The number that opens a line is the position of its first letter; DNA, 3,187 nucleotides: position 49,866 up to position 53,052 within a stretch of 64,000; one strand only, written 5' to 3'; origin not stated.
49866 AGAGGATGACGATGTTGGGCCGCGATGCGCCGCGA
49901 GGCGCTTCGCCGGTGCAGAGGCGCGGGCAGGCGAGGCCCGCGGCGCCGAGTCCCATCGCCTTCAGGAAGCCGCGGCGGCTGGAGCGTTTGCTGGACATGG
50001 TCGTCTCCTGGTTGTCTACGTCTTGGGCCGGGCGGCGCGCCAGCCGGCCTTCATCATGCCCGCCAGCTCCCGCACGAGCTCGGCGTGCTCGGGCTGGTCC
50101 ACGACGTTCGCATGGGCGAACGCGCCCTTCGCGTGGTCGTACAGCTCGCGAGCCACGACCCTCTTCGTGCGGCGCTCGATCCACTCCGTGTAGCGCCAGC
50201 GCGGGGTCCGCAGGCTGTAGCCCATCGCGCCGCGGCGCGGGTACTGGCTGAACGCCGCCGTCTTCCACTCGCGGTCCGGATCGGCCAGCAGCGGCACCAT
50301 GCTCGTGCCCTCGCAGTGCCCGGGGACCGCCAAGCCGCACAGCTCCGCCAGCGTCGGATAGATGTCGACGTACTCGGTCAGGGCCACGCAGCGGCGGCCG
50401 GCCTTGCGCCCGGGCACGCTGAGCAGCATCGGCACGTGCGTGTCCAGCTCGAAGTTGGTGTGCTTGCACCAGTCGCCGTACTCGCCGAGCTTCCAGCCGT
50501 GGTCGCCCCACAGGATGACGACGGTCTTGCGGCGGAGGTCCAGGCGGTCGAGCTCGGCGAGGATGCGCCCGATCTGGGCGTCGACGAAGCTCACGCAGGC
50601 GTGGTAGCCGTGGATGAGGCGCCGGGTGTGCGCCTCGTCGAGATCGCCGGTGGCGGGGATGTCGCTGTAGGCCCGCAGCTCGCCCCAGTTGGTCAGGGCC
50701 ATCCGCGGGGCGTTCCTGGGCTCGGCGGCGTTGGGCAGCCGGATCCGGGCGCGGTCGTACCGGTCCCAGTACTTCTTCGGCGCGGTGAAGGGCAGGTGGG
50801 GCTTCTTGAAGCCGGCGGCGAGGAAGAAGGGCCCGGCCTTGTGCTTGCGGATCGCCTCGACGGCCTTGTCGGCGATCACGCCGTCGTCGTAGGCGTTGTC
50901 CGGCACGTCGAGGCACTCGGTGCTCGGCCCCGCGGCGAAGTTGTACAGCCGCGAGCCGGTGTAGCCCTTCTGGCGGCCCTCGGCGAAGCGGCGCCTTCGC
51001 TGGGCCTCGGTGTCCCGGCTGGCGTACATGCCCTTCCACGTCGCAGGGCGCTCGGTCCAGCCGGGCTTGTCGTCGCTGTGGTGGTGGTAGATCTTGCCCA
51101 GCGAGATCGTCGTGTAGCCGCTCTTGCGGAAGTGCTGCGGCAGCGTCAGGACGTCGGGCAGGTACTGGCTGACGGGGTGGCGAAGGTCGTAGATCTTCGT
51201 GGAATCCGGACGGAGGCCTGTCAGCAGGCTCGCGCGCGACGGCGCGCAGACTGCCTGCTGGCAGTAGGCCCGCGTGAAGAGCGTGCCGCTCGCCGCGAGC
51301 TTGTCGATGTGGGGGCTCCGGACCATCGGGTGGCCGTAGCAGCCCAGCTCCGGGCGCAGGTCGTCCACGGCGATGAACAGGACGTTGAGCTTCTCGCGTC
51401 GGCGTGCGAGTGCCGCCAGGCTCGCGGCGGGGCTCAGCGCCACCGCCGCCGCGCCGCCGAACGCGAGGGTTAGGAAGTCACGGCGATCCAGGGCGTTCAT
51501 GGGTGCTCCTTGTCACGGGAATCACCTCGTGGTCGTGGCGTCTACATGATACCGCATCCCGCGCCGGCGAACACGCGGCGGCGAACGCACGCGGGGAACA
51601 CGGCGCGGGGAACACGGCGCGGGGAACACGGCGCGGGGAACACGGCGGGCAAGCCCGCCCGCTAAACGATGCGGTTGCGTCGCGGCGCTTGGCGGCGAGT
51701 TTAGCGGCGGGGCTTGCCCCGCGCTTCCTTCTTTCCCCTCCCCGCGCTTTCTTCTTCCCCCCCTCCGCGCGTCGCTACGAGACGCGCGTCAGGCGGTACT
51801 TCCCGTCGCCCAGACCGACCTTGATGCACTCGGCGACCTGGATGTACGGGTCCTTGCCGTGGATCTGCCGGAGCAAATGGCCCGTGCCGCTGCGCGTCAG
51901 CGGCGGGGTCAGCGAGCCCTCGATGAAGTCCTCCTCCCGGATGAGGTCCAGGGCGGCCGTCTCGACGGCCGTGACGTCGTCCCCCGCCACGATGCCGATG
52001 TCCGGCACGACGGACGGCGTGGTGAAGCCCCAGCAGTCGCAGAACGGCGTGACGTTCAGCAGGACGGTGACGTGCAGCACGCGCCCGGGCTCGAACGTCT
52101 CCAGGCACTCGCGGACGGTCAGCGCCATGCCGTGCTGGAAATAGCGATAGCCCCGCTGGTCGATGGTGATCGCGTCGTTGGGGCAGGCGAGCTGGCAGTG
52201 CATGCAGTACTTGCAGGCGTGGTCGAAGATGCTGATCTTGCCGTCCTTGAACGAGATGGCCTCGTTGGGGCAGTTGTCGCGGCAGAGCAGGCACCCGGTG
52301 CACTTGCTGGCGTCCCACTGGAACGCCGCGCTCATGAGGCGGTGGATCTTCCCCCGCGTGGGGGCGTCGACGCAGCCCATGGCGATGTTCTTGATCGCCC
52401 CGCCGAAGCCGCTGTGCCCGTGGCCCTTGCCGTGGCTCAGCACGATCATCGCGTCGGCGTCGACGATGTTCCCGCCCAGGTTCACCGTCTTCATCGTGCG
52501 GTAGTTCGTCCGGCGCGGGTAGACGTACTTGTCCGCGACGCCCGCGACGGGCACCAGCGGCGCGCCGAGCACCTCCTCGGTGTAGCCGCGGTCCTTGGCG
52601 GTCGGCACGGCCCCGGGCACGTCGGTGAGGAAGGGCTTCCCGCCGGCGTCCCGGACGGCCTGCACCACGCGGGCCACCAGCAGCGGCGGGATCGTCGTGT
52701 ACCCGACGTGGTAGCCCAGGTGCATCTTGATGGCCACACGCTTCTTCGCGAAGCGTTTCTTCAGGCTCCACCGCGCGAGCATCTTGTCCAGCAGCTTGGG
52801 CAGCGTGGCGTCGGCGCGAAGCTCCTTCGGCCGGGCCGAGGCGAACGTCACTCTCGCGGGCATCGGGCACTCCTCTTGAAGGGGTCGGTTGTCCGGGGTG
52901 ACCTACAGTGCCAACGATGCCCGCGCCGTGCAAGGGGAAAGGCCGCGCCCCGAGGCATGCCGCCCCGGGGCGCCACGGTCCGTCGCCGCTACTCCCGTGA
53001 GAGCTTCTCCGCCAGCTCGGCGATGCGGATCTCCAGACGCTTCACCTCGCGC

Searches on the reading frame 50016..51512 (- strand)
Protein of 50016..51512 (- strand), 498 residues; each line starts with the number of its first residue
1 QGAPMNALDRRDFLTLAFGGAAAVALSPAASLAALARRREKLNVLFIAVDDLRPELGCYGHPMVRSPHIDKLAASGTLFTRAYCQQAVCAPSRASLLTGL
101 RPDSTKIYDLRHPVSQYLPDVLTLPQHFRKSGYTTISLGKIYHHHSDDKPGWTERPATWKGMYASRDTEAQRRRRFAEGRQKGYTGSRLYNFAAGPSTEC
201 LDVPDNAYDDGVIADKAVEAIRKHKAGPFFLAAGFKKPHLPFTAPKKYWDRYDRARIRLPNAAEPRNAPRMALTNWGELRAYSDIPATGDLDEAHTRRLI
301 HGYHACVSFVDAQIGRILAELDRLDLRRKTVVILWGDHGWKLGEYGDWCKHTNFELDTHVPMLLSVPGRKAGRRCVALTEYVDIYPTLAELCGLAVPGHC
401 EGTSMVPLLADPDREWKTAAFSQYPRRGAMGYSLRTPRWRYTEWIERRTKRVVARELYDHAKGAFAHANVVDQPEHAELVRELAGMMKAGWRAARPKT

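Call 5: search_protein_families(library=pfam, proteins=[window:50016-51512:-], max_evalue=0.001)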
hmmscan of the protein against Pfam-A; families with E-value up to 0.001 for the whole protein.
window:50016-51512:- (498 aa): 4 families
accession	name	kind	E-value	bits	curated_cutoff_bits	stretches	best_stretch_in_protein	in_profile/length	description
PF00884.28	Sulfatase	-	3.7e-46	158.3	25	1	43-393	2-300/301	Sulfatase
PF16347.10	SGSH_C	-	2.5e-13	50.9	29.3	1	343-487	1-148/154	N-sulphoglucosamine sulphohydrolase, C-terminal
PF01663.27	Phosphodiest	-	7.7e-10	39.3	23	1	44-343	1-224/342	Type I phosphodiesterase / nucleotide pyrophosphatase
PF02995.22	DUF229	-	0.00082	18.6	25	0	295-346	298-349/496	Protein of unknown function (DUF229)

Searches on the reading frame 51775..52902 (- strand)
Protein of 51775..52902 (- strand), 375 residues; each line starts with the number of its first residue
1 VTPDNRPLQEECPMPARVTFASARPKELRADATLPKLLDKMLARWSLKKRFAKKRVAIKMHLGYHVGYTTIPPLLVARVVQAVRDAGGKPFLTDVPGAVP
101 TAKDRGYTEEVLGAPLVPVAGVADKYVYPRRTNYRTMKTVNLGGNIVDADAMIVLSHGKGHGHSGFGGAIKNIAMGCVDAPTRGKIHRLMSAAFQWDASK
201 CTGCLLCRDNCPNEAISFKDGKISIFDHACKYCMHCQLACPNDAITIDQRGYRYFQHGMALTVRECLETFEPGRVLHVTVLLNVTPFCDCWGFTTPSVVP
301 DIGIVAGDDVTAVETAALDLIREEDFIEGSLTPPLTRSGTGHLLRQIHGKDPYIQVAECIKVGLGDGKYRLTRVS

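Call 5: search_protein_families(library=pfam, proteins=[window:51775-52902:-], max_evalue=0.001)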
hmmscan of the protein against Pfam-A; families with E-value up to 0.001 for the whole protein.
window:51775-52902:- (375 aa): 9 families
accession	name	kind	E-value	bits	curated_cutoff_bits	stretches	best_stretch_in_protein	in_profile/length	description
PF04015.17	DUF362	-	1.7e-34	120.1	24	1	56-319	1-200/200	Domain of unknown function (DUF362)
PF00037.32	Fer4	-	4.6e-10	39.3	21.1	1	195-217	2-24/24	4Fe-4S binding domain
PF13237.11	Fer4_10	-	5.3e-07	29.9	25.5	1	197-241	5-53/53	4Fe-4S dicluster domain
PF12838.12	Fer4_7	-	1.5e-06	29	27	1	200-244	1-52/52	4Fe-4S dicluster domain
PF13187.11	Fer4_9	-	2.5e-06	27.8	27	1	200-245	1-52/52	4Fe-4S dicluster domain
PF12837.12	Fer4_6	-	7.3e-06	26.1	25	1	194-216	2-24/24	4Fe-4S binding domain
PF14697.11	Fer4_21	-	8.8e-06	26.2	35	1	197-246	4-58/59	4Fe-4S dicluster domain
PF13484.11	Fer4_16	-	0.00011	23.3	30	0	200-219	1-20/66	4Fe-4S double cluster binding domain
PF12797.12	Fer4_2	-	0.00017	21.8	24.5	0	196-212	5-21/22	4Fe-4S binding domain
